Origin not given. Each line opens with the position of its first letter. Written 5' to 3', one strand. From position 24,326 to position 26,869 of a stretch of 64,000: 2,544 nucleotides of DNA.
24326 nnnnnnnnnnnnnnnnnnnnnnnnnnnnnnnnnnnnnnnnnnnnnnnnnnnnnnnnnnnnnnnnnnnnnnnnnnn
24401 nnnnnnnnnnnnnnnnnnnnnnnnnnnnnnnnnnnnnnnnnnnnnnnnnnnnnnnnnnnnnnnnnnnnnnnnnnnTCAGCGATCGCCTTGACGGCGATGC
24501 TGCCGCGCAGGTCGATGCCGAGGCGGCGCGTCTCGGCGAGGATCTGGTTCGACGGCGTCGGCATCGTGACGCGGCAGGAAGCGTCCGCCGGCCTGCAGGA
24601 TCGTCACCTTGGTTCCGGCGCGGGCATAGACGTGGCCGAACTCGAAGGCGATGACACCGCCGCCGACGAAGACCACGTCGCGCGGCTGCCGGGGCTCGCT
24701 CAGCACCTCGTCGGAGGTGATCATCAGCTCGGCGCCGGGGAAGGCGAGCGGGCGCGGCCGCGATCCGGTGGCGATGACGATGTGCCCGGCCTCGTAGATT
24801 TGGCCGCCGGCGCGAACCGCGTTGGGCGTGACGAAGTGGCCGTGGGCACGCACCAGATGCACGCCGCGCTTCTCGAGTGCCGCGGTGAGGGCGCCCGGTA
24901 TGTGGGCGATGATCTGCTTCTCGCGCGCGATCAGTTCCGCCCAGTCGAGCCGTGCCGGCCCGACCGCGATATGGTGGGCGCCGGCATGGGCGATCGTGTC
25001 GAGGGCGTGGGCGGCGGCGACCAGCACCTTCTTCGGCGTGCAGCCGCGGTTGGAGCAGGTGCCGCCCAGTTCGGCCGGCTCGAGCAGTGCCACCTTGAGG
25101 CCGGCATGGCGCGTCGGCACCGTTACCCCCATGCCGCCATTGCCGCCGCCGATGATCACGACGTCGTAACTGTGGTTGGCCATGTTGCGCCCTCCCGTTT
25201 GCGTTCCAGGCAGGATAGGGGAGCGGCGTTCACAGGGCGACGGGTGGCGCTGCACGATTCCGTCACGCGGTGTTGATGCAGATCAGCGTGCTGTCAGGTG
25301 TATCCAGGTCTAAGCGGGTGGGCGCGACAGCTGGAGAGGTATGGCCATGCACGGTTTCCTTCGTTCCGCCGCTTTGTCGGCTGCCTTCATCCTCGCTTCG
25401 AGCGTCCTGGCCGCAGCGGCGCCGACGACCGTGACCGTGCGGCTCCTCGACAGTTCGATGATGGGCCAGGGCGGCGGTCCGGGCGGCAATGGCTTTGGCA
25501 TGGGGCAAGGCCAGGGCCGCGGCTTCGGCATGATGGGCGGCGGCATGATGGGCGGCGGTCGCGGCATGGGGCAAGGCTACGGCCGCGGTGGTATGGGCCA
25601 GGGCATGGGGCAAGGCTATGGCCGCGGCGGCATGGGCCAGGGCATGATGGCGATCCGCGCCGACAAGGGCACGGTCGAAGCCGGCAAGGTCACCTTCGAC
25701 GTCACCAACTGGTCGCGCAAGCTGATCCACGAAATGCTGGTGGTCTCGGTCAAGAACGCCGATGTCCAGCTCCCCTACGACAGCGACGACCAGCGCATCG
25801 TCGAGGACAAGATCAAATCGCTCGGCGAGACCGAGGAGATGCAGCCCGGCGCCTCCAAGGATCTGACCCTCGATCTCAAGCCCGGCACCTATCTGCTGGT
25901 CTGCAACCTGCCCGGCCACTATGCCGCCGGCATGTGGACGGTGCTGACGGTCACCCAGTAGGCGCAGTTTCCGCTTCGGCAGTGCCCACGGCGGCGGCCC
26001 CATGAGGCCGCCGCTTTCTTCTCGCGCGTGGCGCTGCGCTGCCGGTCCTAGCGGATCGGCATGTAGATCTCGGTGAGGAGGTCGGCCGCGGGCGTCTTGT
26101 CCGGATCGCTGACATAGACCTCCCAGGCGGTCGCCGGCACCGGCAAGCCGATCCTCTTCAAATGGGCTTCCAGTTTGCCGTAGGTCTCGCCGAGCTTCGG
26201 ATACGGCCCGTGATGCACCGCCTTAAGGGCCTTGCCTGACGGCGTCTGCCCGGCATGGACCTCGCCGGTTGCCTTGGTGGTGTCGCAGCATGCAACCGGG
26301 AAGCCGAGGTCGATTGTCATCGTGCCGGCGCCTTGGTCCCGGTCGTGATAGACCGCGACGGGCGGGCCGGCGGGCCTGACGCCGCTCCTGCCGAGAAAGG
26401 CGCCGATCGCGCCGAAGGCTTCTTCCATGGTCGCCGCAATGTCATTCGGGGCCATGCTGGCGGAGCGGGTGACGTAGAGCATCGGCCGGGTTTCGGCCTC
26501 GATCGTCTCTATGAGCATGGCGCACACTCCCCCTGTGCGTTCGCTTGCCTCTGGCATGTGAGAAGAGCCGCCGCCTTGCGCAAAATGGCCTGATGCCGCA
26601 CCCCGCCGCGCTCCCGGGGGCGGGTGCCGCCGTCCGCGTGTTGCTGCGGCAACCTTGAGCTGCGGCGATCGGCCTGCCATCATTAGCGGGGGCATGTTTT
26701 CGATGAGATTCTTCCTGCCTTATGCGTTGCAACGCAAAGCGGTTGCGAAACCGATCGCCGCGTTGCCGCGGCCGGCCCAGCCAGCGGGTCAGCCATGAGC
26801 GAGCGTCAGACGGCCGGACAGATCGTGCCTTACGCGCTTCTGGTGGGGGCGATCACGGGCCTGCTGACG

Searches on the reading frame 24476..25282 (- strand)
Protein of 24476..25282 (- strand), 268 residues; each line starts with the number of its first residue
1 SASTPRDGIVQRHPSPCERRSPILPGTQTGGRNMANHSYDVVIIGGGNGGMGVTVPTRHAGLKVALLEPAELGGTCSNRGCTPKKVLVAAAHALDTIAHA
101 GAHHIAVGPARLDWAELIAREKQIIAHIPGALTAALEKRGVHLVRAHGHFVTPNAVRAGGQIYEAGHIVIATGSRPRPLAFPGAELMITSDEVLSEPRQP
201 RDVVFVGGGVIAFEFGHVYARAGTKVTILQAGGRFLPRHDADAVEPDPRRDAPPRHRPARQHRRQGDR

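Call 70: search_protein_families(library=pfam, proteins=[window:24476-25282:-], max_evalue=0.00001)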
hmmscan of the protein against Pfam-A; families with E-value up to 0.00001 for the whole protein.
window:24476-25282:- (268 aa): 3 families
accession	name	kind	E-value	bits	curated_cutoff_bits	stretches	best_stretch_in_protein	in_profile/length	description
PF07992.20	Pyr_redox_2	-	3.8e-35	122.2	26.1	1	39-242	1-184/291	Pyridine nucleotide-disulphide oxidoreductase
PF00070.33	Pyr_redox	-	5e-09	37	22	1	203-244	2-43/82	Pyridine nucleotide-disulphide oxidoreductase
PF13738.12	Pyr_redox_3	-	6.4e-09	35.9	30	0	156-234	116-198/305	Pyridine nucleotide-disulphide oxidoreductase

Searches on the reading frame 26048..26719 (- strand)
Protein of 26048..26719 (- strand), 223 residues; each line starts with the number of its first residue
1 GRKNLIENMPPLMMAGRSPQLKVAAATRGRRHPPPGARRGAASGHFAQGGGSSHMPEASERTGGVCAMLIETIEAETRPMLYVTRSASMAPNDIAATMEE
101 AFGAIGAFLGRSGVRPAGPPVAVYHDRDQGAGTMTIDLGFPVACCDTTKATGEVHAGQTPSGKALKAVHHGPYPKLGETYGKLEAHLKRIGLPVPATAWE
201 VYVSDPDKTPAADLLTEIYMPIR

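Call 70: search_protein_families(library=pfam, proteins=[window:26048-26719:-], max_evalue=0.00001)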
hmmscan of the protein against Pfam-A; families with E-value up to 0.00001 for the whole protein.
window:26048-26719:- (223 aa): 1 family
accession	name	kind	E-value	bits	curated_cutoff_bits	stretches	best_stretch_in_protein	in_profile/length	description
PF06445.20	GyrI-like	-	1.8e-13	51.5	26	1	71-223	4-155/155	GyrI-like small molecule binding domain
